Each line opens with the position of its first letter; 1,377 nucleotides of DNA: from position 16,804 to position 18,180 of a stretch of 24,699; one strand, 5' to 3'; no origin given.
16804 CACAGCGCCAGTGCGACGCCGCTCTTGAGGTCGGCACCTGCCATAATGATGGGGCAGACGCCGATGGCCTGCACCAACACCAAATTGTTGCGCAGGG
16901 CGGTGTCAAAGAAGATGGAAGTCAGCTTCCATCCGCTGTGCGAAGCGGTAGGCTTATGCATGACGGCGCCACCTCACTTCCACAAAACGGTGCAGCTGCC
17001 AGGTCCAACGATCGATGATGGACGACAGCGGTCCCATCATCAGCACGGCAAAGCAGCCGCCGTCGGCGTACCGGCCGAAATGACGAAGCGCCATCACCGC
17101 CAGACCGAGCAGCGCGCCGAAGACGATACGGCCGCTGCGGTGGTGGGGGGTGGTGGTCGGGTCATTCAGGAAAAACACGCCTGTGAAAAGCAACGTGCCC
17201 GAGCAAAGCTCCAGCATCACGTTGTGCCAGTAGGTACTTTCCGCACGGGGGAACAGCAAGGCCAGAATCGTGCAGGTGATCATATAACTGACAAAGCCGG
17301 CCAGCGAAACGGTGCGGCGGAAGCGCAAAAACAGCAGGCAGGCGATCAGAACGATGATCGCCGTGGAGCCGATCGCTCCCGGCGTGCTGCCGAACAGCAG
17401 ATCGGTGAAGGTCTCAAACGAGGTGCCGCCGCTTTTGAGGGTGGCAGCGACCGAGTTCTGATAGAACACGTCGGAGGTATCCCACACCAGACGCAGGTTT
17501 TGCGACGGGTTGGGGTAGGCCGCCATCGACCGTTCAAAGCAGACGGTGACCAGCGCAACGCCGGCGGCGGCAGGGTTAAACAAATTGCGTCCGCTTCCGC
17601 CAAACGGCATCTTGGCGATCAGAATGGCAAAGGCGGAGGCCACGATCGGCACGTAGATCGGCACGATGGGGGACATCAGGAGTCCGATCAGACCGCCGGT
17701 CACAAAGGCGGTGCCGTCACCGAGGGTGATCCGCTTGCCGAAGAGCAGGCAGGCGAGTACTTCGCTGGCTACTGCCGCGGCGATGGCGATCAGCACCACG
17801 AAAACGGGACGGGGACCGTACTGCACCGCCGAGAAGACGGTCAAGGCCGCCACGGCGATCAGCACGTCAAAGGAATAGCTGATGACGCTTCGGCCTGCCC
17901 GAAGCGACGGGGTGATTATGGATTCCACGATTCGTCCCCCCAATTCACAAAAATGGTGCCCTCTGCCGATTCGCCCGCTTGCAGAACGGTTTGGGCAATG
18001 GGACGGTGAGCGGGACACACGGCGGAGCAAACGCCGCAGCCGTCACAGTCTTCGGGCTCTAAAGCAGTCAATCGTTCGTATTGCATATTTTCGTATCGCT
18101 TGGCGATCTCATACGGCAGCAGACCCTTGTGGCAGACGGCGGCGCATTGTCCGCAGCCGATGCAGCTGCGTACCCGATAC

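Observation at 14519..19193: Cofactor-stripped Rnf-like CDEA operon coupled to a membrane-anchored glycoside hydrolase-like gene: candidate repurposed membrane complex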

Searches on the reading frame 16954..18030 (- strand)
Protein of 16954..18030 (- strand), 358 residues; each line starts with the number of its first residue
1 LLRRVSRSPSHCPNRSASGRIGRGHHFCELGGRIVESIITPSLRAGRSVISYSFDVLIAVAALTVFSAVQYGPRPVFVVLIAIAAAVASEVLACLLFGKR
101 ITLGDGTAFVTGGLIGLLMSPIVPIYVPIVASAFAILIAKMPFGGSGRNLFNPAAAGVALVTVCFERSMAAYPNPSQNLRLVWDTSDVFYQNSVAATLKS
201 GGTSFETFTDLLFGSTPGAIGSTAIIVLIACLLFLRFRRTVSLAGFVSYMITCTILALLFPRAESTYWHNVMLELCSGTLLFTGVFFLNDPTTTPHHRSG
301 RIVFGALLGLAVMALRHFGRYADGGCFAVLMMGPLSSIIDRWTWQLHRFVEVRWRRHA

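Call 3: search_protein_families(library=pfam, proteins=[window:16954-18030:-], max_evalue=0.01)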
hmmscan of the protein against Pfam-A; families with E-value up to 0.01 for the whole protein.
window:16954-18030:- (358 aa): 1 family
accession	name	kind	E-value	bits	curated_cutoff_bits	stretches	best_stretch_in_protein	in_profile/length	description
PF03116.20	NQR2_RnfD_RnfE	-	2.1e-66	224.7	27.7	1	40-345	5-292/296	NQR2, RnfD, RnfE family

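Call 18: find_related_loci(query=window:16954-17928:-, collection=genome_contigs, flank=6000)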
Query window:16954-17928:- (324 aa) in genome_contigs; peptide patterns used: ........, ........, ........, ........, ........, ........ (x = any residue, [..] = any of these).
131 stretches matched a pattern; 5 encode a relative of the query (tblastn E <= 1e-3); 5 distinct loci.
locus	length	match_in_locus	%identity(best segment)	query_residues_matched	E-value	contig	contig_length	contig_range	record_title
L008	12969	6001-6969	83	1-323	3e-179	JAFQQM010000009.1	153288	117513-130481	MAG: Clostridia bacterium isolate RGIG2058 Goat_Colon-2__c91179, whole genome shotgun sequence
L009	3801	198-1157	65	1-320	4e-143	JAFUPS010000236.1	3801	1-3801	MAG: Clostridia bacterium isolate RGIG4713 Roe_deer_Rectum.Co__c2617044, whole genome shotgun sequence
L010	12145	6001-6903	33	21-323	3e-46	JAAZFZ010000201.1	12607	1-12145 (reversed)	MAG: Clostridiales bacterium isolate AS10tlH2TH_305 187351_AS10, whole genome shotgun sequence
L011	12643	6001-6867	32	6-309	2e-33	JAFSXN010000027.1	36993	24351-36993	MAG: Lachnospiraceae bacterium isolate RGIG3564 Goat_Rumen.Co__c479946, whole genome shotgun sequence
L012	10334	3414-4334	26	7-309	2e-25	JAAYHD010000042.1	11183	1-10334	MAG: Clostridiales bacterium isolate AS09scLD_312 171291_AS09, whole genome shotgun sequence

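Call 19: find_homologous_proteins(query=window:16954-17928:-)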
Query window:16954-17928:- (324 aa): 108 proteins with E <= 0.001 among 8000 candidates.
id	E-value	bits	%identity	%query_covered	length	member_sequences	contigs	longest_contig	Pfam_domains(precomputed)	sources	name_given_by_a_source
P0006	4.2e-207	705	99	100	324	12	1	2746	PF03116.21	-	-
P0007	2.1e-173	594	83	100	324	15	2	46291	PF03116.21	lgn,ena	-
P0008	4.6e-133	461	65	99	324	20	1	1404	PF03116.21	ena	-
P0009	7.1e-132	458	64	99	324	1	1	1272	PF03116.21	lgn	-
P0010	3.6e-128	445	63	99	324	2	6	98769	PF03116.21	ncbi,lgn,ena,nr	ncbi:MAG: RnfABCDGE type electron transport complex subunit D [Clostridia bacterium]|nr:RnfABCDGE ty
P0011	3.2e-92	327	51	97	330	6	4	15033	PF03116.21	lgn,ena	-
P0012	1.4e-89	319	49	100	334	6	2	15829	PF03116.21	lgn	-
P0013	3.3e-89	317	51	98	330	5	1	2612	PF03116.21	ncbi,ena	-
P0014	2.0e-88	315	49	98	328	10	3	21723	PF03116.21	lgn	-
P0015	2.7e-87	311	50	98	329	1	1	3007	PF03116.21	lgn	-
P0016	2.2e-86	308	48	100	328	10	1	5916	PF03116.21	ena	-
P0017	3.5e-86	307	49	100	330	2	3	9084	PF03116.21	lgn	-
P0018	4.2e-86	307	48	99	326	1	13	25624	PF03116.21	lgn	-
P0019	5.2e-86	307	50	94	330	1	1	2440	PF03116.21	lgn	-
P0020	9.8e-86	306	49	100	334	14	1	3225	PF03116.21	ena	-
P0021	1.9e-84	302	48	98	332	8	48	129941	PF03116.21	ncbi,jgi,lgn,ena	jgi:electron transport complex protein rnfD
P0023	6.8e-84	300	49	98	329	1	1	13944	PF03116.21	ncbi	-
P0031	5.9e-80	287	48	97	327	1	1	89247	PF03116.21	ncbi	-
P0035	3.1e-78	281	47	98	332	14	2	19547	PF03116.21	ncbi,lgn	-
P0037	1.9e-77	279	46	97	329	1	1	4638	PF03116.21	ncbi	-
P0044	1.1e-73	266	46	99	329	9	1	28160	PF03116.21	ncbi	-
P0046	5.8e-73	264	45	98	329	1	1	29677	PF03116.21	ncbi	-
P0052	3.8e-53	199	39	96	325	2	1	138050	PF03116.21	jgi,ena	-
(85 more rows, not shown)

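Call 20: find_encoding_contigs(protein=P0021, flank=7000, max_places=3)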
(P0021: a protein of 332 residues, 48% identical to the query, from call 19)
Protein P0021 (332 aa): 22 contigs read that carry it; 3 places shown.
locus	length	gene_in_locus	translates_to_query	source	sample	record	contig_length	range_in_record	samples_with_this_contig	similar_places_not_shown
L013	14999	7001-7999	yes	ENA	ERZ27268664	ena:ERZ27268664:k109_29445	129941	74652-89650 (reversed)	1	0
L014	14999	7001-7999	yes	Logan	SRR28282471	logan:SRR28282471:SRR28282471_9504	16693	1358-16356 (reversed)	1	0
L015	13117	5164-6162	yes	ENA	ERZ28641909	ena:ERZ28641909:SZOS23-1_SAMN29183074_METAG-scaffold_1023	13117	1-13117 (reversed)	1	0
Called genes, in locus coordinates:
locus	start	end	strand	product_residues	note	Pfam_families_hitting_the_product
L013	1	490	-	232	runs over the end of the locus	PF03591:AzlC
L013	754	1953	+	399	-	PF04851:ResIII (weak), PF00270:DEAD, PF00271:Helicase_C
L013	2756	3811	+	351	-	PF03990:DUF348 (weak), PF07501:G5, PF06725:3D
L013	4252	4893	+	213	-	PF00834:Ribul_P_3_epim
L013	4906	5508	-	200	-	PF05389:MecA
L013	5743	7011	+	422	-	PF13375:RnfC_N, PF01512:Complex1_51K (weak), PF25160:LdpA_Fe-S-bd (faint), PF00037:Fer4 (faint), PF12838:Fer4_7, PF13187:Fer4_9, PF13237:Fer4_10 (weak), PF14697:Fer4_21 (weak), +1 more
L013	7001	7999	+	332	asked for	PF03116:NQR2_RnfD_RnfE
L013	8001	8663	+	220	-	PF02508:Rnf-Nqr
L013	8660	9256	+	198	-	PF02508:Rnf-Nqr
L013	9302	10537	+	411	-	PF13200:DUF4015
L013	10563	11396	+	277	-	PF04909:Amidohydro_2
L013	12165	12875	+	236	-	PF01171:ATP_bind_3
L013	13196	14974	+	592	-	PF00664:ABC_membrane, PF00005:ABC_tran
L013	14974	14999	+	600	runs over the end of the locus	PF00664:ABC_membrane, PF00005:ABC_tran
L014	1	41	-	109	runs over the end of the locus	PF05437:AzlD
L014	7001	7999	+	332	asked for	PF03116:NQR2_RnfD_RnfE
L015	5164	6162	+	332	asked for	PF03116:NQR2_RnfD_RnfE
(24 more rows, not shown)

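Call 21: find_encoding_contigs(protein=P0052, flank=7000, max_places=2)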
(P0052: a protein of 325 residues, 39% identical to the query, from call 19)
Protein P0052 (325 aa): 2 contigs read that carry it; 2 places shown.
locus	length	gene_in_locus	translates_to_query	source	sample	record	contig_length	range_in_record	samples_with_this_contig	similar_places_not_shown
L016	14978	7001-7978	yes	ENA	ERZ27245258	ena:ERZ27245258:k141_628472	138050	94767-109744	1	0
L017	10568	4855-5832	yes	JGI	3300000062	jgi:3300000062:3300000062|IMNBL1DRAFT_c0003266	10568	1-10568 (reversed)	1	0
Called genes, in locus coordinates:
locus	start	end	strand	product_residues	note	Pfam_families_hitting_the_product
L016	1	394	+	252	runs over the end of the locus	PF00557:Peptidase_M24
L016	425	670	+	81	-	-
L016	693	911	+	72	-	PF01176:eIF-1a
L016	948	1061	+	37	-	PF00444:Ribosomal_L36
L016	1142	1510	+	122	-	PF00416:Ribosomal_S13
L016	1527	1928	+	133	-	PF00411:Ribosomal_S11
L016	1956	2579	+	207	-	PF00163:Ribosomal_S4, PF01479:S4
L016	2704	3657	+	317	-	PF01193:RNA_pol_L, PF01000:RNA_pol_A_bac, PF03118:RNA_pol_A_CTD, PF26169:HHH_XRCC3_RpoA (weak)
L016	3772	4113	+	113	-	PF01196:Ribosomal_L17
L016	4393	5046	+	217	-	PF00834:Ribul_P_3_epim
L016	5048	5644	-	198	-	PF05389:MecA (weak)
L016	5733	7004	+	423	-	PF13375:RnfC_N, PF01512:Complex1_51K, PF25160:LdpA_Fe-S-bd (faint), PF00037:Fer4 (faint), PF13183:Fer4_8 (weak), PF13237:Fer4_10 (weak), PF12838:Fer4_7, PF13187:Fer4_9, +6 more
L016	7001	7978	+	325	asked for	PF03116:NQR2_RnfD_RnfE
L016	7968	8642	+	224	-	PF02508:Rnf-Nqr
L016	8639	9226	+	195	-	PF02508:Rnf-Nqr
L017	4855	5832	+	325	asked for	PF03116:NQR2_RnfD_RnfE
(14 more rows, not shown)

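Call 35: search_solved_structures(query=window:16954-17928:-, show_alignments=2, max_evalue=0.001)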
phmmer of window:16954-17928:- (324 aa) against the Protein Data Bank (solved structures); distinct sequences matched with E-value up to 0.001: 6.
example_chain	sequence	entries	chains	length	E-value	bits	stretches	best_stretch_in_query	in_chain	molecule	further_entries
8ahx_D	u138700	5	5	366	2.2e-31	112.5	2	162-311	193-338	Ion-translocating oxidoreductase complex subunit D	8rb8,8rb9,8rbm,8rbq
7zc6_D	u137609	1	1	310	8.4e-26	94.2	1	6-309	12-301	RnfD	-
9eri_D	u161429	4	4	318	3e-24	89.1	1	6-311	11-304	Na(+)-translocating ferredoxin:NAD(+) oxidoreductase complex subunit D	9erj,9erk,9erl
9lrr_B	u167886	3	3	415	2.6e-14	56.4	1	41-307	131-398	Na(+)-translocating NADH-quinone reductase subunit B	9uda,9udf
9ud3_B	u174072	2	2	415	4.5e-14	55.7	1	55-307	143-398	Na(+)-translocating NADH-quinone reductase subunit B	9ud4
7xk3_B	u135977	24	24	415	4.7e-14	55.6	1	55-307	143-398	Na(+)-translocating NADH-quinone reductase subunit B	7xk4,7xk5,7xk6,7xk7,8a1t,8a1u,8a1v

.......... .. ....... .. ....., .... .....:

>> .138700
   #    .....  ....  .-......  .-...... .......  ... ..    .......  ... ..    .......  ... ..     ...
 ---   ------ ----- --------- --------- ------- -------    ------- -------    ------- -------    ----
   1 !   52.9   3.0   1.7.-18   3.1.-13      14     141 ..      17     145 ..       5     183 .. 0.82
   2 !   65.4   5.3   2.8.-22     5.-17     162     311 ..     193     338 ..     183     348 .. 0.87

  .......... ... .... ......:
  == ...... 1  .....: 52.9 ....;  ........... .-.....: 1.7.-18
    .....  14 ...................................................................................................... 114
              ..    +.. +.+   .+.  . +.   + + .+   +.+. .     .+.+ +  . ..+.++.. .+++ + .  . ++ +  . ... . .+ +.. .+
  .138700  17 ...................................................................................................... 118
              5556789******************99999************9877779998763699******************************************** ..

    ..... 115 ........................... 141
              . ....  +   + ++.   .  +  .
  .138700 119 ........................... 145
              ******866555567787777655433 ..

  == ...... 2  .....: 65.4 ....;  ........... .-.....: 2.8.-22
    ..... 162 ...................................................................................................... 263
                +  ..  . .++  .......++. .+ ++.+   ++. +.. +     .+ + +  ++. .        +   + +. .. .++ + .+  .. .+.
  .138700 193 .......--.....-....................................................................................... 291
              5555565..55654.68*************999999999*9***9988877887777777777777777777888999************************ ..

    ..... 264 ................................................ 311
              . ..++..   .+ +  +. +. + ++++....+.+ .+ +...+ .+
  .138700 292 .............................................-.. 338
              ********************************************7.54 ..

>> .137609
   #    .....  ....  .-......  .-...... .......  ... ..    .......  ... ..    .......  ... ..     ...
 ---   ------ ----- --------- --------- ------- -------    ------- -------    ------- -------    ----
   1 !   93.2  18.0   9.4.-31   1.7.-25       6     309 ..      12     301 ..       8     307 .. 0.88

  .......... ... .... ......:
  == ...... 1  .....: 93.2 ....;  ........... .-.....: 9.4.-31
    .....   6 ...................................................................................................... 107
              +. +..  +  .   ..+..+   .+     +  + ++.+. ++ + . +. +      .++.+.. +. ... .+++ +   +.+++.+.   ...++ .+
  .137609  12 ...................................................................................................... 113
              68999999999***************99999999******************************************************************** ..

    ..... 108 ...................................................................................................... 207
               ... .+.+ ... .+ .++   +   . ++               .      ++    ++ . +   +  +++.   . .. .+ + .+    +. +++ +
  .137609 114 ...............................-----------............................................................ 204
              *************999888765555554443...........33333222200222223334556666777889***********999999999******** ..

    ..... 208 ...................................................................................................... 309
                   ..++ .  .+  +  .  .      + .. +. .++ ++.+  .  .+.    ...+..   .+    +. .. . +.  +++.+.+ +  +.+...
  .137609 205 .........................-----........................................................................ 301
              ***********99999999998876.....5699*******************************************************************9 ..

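Call 76: search_protein_families(library=ncbifam, proteins=[window:16954-17928:-], max_evalue=0.001)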
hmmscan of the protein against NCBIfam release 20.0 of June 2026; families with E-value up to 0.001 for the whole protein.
window:16954-17928:- (324 aa): 6 families
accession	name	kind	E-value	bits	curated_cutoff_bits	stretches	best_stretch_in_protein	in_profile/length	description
TIGR01946.1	rnfD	subfamily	9.2e-49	166.5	207.05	1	7-309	2-320/327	RnfABCDGE type electron transport complex subunit D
NF041838.1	rnfD_Methano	equivalog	8.3e-32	110.7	400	2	17-142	19-144/285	Rnf electron transport complex subunit RnfD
NF002011.0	PRK00816.1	equivalog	8.6e-32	110.6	415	2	162-309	194-342/352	electron transport complex subunit RsxD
NF003756.0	PRK05349.1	equivalog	2.4e-25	89.3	414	1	34-310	113-393/406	NADH:ubiquinone reductase (Na(+)-transporting) subunit B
TIGR01937.1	nqrB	equivalog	5e-20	71.8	349.9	1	44-309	124-405/413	NADH:ubiquinone reductase (Na(+)-transporting) subunit B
NF002181.0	PRK01024.1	equivalog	9.8e-14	50.9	792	2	42-136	120-213/503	Na(+)-transporting NADH-quinone reductase subunit B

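Call 78: list_cluster_members(proteins=[P0010, P0021, P0031, P0044, P0046, P0023, P0013, P0035, P0037, P0052])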
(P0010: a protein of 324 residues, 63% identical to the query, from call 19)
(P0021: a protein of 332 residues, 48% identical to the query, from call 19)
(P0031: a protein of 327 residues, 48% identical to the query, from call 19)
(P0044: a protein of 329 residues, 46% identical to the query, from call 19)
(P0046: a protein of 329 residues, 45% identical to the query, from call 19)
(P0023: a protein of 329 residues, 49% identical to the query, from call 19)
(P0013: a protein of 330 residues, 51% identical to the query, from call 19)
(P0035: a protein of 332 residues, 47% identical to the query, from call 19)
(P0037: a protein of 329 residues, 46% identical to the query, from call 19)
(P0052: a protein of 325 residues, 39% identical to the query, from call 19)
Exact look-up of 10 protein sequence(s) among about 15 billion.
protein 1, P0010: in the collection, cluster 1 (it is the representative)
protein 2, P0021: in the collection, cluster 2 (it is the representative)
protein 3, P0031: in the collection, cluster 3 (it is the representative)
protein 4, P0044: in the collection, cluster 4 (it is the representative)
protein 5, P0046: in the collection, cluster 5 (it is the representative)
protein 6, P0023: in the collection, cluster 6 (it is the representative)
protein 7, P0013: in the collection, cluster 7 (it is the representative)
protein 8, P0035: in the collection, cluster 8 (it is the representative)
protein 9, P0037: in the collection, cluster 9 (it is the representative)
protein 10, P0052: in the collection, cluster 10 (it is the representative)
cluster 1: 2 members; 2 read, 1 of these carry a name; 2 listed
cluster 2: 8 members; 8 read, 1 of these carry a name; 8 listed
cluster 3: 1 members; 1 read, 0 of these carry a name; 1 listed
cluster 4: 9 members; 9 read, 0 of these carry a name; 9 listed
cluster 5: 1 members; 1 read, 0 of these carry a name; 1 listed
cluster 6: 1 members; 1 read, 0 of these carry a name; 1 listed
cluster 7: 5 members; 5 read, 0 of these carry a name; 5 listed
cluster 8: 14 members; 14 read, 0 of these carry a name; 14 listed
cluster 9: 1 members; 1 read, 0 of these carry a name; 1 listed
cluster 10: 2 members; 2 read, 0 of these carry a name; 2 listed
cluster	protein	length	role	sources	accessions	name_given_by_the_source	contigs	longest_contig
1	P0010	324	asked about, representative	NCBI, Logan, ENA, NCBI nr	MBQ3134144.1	MAG: RnfABCDGE type electron transport complex subunit D [Clostridia bacterium] | RnfABCDGE type electron transport complex subunit D [Clostridia bacterium]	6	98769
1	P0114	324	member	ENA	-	-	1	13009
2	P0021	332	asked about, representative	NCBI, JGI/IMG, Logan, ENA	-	electron transport complex protein rnfD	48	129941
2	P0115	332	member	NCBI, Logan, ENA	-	-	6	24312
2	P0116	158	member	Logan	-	-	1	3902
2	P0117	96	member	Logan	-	-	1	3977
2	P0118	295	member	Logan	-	-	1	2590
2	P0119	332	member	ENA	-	-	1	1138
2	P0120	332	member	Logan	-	-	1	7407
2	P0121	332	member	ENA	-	-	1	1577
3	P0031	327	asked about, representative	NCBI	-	-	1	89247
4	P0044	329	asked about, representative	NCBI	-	-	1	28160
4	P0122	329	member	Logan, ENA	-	-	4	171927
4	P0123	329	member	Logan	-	-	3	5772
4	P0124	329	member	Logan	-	-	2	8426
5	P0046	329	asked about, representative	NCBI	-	-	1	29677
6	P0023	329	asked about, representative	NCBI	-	-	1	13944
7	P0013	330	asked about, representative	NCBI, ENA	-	-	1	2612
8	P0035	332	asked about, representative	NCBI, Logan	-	-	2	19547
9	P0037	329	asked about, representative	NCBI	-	-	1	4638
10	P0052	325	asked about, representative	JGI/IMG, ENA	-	-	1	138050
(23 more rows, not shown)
